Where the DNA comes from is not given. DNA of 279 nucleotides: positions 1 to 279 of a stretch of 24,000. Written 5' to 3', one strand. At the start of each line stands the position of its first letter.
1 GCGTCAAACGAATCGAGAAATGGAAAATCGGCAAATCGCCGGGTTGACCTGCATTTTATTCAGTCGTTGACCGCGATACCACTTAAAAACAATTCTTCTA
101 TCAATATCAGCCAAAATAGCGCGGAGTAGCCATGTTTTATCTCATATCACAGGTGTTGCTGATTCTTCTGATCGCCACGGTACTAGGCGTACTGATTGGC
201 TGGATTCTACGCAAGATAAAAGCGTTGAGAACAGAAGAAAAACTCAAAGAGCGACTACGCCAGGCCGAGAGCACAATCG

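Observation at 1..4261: OmpA-like peptidoglycan anchor translationally coupled to a 1277-aa single-TM giant coiled-coil protein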

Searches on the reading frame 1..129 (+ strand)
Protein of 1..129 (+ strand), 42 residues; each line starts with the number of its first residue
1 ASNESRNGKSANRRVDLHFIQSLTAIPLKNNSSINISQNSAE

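Call 6: search_protein_families(library=pfam, proteins=[window:1-129:+], max_evalue=0.01)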
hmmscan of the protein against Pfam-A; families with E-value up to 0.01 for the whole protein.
window:1-129:+ (42 aa): 0 families

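Call 7: search_protein_families(library=ncbifam, proteins=[window:1-129:+], max_evalue=0.01)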
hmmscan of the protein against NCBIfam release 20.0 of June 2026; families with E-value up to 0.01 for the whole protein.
window:1-129:+ (42 aa): 0 families
